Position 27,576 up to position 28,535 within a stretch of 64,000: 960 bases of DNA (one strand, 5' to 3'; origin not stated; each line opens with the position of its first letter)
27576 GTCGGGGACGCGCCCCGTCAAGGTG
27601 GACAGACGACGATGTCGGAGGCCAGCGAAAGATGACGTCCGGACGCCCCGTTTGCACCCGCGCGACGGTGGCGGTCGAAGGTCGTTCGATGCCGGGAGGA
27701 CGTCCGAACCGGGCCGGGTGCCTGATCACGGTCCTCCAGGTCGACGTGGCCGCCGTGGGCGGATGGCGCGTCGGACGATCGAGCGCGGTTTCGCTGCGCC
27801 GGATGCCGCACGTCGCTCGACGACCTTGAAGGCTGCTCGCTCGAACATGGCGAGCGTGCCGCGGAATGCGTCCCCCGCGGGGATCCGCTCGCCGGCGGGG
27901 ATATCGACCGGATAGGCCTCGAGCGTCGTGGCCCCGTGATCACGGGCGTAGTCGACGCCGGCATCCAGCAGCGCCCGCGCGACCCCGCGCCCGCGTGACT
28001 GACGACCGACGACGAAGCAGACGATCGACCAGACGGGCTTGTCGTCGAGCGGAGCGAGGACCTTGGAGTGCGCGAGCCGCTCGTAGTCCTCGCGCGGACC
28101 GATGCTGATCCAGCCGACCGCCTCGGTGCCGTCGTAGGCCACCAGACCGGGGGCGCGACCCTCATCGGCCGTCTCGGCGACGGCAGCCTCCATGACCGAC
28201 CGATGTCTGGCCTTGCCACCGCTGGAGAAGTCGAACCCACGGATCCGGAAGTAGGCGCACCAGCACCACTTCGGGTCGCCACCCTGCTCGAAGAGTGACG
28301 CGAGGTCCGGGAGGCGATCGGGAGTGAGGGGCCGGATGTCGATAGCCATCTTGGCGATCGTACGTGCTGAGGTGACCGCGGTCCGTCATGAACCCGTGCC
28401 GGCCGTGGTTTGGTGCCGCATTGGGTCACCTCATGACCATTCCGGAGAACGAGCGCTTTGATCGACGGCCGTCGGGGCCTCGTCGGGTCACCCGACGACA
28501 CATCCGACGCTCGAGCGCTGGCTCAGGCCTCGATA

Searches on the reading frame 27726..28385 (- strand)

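Call 9: search_protein_families(library=ncbifam, proteins=[window:27726-28385:-], max_evalue=0.01)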
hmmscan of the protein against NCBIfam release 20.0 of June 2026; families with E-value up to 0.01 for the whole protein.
window:27726-28385:- (219 aa): 4 families
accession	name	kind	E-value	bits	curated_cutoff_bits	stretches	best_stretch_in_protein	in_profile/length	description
NF000497.1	AAC_6p_Iak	exception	3.7e-05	23.8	325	1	65-155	34-116/153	aminoglycoside N-acetyltransferase AAC(6')-Iak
NF033130.1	AAC_6p_A48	exception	0.00012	21.9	300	1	60-155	28-113/147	AacA48 family aminoglycoside 6'-N-acetyltransferase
NF033075.0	AAC_6p_Steno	equivalog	0.002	18.2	290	1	66-155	31-112/148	aminoglycoside 6'-N-acetyltransferase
NF043067.1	AAC_6p_group_E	equivalog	0.0056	16.6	140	0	68-155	28-107/140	aminoglycoside 6'-N-acetyltransferase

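Call 10: search_protein_families(library=pfam, proteins=[window:27726-28385:-], max_evalue=0.001)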
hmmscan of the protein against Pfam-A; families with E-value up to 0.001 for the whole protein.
window:27726-28385:- (219 aa): 4 families
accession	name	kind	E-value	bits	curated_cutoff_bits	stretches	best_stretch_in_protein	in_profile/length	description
PF00583.31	Acetyltransf_1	-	1.1e-10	42.2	20.7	1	73-157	25-98/116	Acetyltransferase (GNAT) family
PF13673.13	Acetyltransf_10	-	0.00014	22.3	23.6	1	66-152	19-85/128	Acetyltransferase (GNAT) domain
PF13508.13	Acetyltransf_7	-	0.00022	22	27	1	81-154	6-64/84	Acetyltransferase (GNAT) domain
PF14542.12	Acetyltransf_CG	-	0.00044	20.8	30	1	118-152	24-58/80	GCN5-related N-acetyl-transferase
